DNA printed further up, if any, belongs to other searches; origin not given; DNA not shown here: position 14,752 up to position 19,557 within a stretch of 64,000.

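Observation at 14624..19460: Second RHS toxin-immunity module with its own promoter, wedged between convergent housekeeping genes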

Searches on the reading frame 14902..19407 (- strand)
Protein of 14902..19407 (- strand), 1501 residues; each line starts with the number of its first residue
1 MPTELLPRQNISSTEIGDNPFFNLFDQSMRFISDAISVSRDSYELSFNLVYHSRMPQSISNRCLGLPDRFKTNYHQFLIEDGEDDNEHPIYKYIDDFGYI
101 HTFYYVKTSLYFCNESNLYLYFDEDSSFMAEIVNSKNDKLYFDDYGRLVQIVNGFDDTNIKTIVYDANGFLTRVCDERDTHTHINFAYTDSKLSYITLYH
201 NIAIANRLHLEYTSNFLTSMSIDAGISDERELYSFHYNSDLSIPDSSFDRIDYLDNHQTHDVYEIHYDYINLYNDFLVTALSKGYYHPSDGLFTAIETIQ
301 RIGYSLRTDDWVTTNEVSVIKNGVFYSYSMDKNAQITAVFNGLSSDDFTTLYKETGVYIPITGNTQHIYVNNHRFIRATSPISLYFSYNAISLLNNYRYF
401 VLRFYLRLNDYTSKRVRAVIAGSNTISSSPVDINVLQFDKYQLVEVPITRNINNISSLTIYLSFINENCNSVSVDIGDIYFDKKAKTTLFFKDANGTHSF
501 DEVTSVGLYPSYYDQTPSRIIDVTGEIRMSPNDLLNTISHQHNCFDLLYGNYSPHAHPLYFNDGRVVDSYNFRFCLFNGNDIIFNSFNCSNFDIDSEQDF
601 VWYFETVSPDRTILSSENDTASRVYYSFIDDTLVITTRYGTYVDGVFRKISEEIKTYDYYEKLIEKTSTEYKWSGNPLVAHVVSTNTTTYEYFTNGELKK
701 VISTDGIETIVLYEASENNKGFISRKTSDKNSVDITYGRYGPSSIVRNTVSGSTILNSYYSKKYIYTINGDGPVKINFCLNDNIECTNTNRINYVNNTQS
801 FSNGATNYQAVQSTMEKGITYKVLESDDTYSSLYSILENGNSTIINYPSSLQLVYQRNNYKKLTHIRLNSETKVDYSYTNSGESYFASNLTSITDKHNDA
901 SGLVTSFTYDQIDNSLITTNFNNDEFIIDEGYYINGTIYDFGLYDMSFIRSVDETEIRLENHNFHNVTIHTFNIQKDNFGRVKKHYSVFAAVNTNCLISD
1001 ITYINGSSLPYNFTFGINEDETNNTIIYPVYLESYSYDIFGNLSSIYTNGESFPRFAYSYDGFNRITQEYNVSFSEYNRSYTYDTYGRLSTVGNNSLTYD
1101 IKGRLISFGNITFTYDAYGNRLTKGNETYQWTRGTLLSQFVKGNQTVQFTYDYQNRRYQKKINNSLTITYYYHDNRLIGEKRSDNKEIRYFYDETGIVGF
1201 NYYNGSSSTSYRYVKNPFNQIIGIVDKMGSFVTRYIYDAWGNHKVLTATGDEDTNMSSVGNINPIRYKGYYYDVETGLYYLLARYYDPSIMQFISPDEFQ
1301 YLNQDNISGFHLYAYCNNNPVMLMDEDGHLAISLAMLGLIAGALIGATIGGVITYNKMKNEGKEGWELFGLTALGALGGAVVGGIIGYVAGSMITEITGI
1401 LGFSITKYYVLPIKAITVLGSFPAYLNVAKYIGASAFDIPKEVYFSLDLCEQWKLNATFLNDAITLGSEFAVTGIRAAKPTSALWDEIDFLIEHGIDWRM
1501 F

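Call 6: search_protein_families(library=pfam, proteins=[window:14902-19407:-], max_evalue=0.01)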
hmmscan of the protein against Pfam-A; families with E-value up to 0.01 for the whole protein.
window:14902-19407:- (1501 aa): 1 family
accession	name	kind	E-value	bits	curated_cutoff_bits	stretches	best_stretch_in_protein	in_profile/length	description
PF05593.20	RHS_repeat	-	1.1e-09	38.9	22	0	1037-1069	1-31/38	RHS Repeat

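Call 8: search_protein_families(library=ncbifam, proteins=[window:14902-19407:-], max_evalue=0.01)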
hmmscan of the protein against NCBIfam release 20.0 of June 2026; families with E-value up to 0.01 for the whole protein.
window:14902-19407:- (1501 aa): 2 families
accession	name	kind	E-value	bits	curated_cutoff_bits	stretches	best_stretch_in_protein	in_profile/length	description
TIGR03696.1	Rhs_assc_core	domain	3.7e-21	75.4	32.5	1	1237-1329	1-76/76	RHS repeat-associated core domain-containing protein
TIGR01643.1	YD_repeat_2x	repeat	8.7e-05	22.9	15.8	0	683-709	13-39/42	YD repeat-containing protein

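Call 23: find_related_loci(query=window:14905-19407:-, collection=genome_contigs, flank=10000)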
Query window:14905-19407:- (1501 aa) in genome_contigs; peptide patterns used: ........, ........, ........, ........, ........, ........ (x = any residue, [..] = any of these).
27 stretches matched a pattern, but none encodes a relative of the query by tblastn (E <= 1e-3).

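Call 24: find_homologous_proteins(query=window:14905-19407:-, max_evalue=0.00001)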
Query window:14905-19407:- (1501 aa): 46 proteins with E <= 0.00001 among 8000 candidates.
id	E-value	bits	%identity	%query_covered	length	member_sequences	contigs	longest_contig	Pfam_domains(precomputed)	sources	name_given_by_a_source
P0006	0.0e+0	3398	100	100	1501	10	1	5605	PF05593.20,PF25023.2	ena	-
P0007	0.0e+0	2821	92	90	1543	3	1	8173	PF05593.20,PF25023.2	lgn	-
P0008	0.0e+0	2245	69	98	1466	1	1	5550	PF05593.20,PF25023.2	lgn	-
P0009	0.0e+0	1585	53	99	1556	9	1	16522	PF05593.20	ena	-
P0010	0.0e+0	1580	54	93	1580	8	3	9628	PF05593.20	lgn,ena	-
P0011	0.0e+0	1547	53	96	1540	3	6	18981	PF05593.20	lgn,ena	-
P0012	2.4e-248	846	40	91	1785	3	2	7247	PF05593.20,PF07523.19,PF25023.2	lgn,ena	-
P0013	5.3e-240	818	38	93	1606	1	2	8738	-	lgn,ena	-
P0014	9.0e-234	797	38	90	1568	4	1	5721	-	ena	-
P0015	4.0e-228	779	37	89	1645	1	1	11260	PF07523.19,PF25023.2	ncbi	-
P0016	7.9e-226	771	38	89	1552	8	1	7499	PF25023.2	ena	-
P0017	1.7e-225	770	38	93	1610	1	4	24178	-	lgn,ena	-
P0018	9.3e-224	764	37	90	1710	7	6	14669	PF05593.20,PF07523.19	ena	-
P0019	5.9e-211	722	37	88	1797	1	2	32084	PF07523.19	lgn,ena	-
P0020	6.7e-200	685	35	99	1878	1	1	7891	-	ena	-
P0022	2.1e-189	650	35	95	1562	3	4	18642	PF25023.2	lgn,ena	-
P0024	1.6e-181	624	35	94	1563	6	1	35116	PF05593.20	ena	-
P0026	5.3e-156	540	34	93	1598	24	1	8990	PF05593.20,PF07523.19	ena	-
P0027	1.2e-151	525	34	90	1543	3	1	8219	PF05593.20,PF07523.19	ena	-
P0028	2.5e-147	511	32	91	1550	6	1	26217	PF05593.20,PF25023.2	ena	-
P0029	2.4e-106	375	41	24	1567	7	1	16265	PF05593.20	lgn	-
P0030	1.3e-49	187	35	26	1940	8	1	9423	PF13407.13,PF05593.20,PF07523.19,PF20148.5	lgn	-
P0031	1.7e-46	177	35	26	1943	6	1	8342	PF13407.13,PF05593.20,PF07523.19,PF20148.5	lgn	-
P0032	7.9e-37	145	37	20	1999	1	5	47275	PF13407.13,PF05593.20,PF07523.19,PF20148.5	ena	-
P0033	2.5e-36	143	36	20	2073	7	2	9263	PF05593.20,PF14200.13,PF25023.2,PF00652.29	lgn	-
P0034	5.3e-36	142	29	38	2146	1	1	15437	PF05593.20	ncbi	-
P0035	7.2e-35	138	31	26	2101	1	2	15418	PF07591.16,PF05593.20,PF20148.5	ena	-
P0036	9.9e-34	134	33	21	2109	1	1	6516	PF05593.20,PF25023.2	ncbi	-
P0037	6.1e-32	129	31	28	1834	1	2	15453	PF05593.20,PF25023.2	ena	-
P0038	5.1e-28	116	35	20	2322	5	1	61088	PF05593.20,PF00124.25,PF24893.1,PF25023.2,PF21471.4,PF14751.12,PF03174.20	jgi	-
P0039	6.2e-28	115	29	33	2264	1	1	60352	PF05593.20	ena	-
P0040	6.3e-26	109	32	20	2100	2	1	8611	PF05593.20,PF25023.2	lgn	-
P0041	2.7e-22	97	35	19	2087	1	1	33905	PF05593.20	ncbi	-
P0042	1.4e-20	91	30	20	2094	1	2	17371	PF05593.20,PF25023.2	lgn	-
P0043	3.2e-17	80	28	21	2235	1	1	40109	PF05593.20,PF25023.2,PF20148.5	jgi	jgi:RHS repeat-associated protein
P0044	9.5e-15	72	28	20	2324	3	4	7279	PF24329.2,PF00801.27,PF24684.2,PF25023.2,PF13620.13,PF02010.22,PF18911.7,PF21027.4,PF25020.2,PF22352.3,PF17963.8,PF05593.20,PF05345.19,PF25021.2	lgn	-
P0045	1.5e-14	71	25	20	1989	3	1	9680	PF24329.2,PF15283.13,PF25020.2,PF05593.20,PF25023.2,PF13620.13,PF25021.2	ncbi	-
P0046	2.1e-13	67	28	22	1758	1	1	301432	PF05593.20,PF25023.2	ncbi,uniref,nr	ncbi:RHS repeat domain-containing protein [Phosphitispora fastidiosa]|uniref:RHS repeat domain-conta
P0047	4.1e-13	66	26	18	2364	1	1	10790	PF13715.13,PF05593.20,PF25023.2,PF13620.13,PF01436.28,PF25021.2,PF09136.17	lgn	-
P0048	2.7e-11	60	27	20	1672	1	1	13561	PF12256.15,PF05593.20,PF25023.2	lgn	-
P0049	3.9e-11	60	28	20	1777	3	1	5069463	PF05593.20,PF25023.2,PF20148.5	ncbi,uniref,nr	ncbi:type IV secretion protein Rhs [Xanthomonas oryzae]|uniref:RHS repeat-associated core domain-con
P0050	2.1e-7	47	26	19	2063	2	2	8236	PF25020.2,PF05593.20,PF25023.2,PF13620.13,PF25021.2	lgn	-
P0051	7.8e-6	42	28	27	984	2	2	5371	PF05593.20,PF07538.17,PF25023.2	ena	-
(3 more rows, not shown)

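Call 25: find_encoding_contigs(protein=P0007, flank=10000)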
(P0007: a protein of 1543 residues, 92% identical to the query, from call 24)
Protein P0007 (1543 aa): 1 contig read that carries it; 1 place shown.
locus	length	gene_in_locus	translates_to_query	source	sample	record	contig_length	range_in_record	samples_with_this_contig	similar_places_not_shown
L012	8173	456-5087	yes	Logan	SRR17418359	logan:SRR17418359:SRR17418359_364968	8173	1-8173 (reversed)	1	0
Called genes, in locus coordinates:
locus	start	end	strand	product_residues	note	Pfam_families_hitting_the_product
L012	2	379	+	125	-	?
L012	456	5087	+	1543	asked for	PF05593:RHS_repeat (faint), PF25023:TEN_YD-shell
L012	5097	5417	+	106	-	-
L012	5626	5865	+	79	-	-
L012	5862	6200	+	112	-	-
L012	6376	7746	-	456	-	PF05833:NFACT_N, PF05670:NFACT-R_1 (weak)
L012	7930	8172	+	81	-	?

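Call 26: find_encoding_contigs(protein=P0008, flank=10000)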
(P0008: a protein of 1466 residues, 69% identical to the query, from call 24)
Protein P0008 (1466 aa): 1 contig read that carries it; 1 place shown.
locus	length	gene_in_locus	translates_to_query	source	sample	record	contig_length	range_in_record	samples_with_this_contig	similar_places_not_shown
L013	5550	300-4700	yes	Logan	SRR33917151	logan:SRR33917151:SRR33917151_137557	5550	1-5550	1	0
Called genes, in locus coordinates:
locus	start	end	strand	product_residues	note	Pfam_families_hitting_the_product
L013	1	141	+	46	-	?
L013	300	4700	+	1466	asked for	PF05593:RHS_repeat (faint), PF25023:TEN_YD-shell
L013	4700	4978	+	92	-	-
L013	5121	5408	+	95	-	-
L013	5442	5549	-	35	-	?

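Call 27: find_encoding_contigs(protein=P0009, flank=10000)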
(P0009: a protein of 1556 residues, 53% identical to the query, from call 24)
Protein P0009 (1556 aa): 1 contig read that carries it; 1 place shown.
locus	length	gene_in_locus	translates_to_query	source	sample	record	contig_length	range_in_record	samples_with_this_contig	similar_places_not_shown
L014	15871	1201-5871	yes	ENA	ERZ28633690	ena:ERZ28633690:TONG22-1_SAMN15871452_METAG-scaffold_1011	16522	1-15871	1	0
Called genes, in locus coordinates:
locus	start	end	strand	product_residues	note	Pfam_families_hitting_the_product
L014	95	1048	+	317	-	PF00535:Glycos_transf_2, PF03916:NrfD (weak)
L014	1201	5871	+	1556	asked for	PF05593:RHS_repeat (faint)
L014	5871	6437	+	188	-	-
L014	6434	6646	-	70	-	-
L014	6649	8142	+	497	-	PF16927:HisKA_7TM, PF00990:GGDEF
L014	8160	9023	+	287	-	PF06966:DUF1295, PF02544:Steroid_dh (weak), PF04191:PEMT (weak), PF04140:ICMT (weak)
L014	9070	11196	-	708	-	PF13347:MFS_2, PF07690:MFS_1 (weak)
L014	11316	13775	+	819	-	-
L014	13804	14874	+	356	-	PF00924:MS_channel_2nd, PF21082:MS_channel_3rd (weak)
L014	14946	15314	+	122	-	-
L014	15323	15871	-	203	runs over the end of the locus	PF22624:AASDHPPT_N (faint), PF01648:ACPS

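Call 78: find_related_loci(query=window:14905-19407:-, collection=metagenome_contigs, flank=3000)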
Query window:14905-19407:- (1501 aa) in metagenome_contigs; peptide patterns used: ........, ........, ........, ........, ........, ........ (x = any residue, [..] = any of these).
63 stretches matched a pattern, but none encodes a relative of the query by tblastn (E <= 1e-3).

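Call 91: search_protein_families(library=padloc, proteins=[window:14905-19407:-], max_evalue=0.01)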
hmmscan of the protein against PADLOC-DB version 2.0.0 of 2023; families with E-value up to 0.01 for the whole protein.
window:14905-19407:- (1501 aa): 0 families
